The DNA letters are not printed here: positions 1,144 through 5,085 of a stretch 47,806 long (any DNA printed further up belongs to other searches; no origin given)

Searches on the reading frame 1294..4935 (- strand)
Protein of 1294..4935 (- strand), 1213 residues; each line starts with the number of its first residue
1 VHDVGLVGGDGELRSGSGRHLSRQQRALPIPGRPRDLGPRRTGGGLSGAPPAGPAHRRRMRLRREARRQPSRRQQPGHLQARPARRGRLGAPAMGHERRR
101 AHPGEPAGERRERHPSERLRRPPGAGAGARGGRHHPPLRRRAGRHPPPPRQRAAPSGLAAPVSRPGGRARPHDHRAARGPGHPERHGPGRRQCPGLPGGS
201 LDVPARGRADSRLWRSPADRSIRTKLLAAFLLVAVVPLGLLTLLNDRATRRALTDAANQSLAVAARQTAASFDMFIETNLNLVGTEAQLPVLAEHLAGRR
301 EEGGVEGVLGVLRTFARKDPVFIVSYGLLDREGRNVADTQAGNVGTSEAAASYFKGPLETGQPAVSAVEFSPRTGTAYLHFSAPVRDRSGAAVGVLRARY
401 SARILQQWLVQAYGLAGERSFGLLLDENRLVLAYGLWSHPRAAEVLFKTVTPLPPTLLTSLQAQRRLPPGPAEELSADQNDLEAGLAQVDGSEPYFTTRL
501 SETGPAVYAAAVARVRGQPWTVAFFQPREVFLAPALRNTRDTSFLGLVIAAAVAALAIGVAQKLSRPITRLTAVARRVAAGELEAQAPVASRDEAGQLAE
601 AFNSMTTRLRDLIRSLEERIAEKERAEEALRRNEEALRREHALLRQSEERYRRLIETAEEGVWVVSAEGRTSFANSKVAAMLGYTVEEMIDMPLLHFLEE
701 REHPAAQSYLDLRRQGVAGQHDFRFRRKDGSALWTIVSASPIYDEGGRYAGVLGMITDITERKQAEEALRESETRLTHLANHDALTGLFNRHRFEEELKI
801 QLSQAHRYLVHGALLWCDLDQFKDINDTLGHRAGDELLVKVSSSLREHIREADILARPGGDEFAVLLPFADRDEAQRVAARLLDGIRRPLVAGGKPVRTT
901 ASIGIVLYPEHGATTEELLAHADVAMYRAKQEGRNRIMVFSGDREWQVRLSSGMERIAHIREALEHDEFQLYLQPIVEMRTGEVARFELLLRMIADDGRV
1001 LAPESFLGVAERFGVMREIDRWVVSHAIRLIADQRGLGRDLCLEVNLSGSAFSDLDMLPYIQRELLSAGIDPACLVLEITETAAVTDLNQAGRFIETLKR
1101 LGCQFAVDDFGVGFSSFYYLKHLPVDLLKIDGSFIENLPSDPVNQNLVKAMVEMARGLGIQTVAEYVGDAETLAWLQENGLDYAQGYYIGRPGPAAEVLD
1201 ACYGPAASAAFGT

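Call 36: search_protein_families(library=pfam, proteins=[window:1294-4935:-], max_evalue=0.1)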
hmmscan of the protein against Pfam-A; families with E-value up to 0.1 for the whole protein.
window:1294-4935:- (1213 aa): 13 families
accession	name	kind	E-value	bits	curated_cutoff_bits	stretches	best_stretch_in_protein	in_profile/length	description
PF00563.25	EAL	-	9.5e-71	238.3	31.3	1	959-1192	3-236/236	EAL domain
PF00990.26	GGDEF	-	1.1e-48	165.5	23.8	1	780-936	1-161/161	Diguanylate cyclase, GGDEF domain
PF00989.32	PAS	-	4.8e-18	65.7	22.6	1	649-759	1-113/113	PAS fold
PF13426.13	PAS_9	-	6.3e-16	59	27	1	660-761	2-103/103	PAS domain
PF00672.30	HAMP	-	6.3e-15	55.7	25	1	560-611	2-53/53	HAMP domain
PF02743.24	dCache_1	-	2.5e-13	50.6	45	1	252-463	2-205/240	Cache domain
PF08448.16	PAS_4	-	6.2e-13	49.4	23.1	1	660-764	6-110/110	PAS fold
PF08447.18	PAS_3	-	1.6e-09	38.3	25.6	1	673-754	3-87/89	PAS fold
PF13188.13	PAS_8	-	1.2e-07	31.8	21.8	1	649-700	1-52/65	PAS domain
PF12860.13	PAS_7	-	0.0017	18.9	27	1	656-767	2-115/115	PAS fold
PF17853.6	GGDEF_2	-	0.0026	18.4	24.5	1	797-899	14-99/116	GGDEF-like domain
PF24555.1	CC4_CEP85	-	0.017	16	27.3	1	591-644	10-61/85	Centrosomal protein of 85 kDa-like, CC4 coiled-coil domain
PF05010.19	TACC_C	-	0.099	12.8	29.9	0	593-660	75-142/201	Transforming acidic coiled-coil-containing protein (TACC), C-terminal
